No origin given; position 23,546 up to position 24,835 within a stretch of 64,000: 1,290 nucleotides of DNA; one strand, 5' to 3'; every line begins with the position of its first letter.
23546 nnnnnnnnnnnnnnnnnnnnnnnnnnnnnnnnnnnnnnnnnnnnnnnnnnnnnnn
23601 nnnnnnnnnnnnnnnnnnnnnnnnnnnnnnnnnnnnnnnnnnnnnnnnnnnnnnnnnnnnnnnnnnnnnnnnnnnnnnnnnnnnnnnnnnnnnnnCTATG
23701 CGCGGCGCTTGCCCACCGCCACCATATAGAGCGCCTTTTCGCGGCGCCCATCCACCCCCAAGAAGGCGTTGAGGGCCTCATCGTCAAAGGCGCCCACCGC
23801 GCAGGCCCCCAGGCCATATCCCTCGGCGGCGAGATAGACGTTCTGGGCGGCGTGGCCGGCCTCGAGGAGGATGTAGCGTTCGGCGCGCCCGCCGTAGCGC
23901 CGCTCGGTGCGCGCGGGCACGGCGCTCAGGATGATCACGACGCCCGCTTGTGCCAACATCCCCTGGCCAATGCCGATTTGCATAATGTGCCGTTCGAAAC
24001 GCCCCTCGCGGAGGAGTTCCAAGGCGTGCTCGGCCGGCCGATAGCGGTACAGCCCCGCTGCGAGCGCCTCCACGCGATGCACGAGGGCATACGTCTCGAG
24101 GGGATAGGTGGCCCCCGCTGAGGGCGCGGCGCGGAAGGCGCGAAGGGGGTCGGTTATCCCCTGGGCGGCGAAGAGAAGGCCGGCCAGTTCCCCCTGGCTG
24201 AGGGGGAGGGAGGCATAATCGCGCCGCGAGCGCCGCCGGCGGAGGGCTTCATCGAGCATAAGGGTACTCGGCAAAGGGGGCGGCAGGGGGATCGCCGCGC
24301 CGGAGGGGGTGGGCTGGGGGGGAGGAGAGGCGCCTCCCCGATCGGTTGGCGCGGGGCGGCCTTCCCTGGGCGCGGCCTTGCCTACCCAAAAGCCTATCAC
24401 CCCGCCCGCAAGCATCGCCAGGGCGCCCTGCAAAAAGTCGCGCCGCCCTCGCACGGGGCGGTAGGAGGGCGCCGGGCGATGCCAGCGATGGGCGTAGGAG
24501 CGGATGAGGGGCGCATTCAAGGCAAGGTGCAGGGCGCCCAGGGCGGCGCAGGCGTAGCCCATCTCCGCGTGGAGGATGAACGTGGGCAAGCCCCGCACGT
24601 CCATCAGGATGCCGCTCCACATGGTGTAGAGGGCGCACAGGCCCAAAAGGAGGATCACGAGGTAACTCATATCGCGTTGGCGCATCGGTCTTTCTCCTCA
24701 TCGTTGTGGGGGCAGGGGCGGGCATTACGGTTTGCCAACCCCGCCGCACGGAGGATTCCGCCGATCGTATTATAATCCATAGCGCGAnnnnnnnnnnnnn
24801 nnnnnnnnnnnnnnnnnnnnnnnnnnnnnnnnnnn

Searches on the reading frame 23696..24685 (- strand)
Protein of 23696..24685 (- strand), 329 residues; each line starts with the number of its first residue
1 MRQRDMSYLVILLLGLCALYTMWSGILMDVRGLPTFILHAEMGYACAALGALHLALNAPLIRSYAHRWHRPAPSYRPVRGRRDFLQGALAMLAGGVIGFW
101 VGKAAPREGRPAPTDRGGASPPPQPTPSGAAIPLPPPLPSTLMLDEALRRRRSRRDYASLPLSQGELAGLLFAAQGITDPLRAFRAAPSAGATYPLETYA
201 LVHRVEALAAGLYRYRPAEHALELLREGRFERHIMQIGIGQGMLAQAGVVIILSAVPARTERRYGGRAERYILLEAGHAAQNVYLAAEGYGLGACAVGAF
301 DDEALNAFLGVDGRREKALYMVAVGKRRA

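Call 43: search_protein_families(library=pfam, proteins=[window:23696-24685:-], max_evalue=0.001)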
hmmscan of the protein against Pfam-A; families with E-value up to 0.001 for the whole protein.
window:23696-24685:- (329 aa): 1 family
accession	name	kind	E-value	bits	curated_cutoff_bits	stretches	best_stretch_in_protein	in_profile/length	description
PF00881.29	Nitroreductase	-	3.5e-32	112.3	23.5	1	148-326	1-167/167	Nitroreductase family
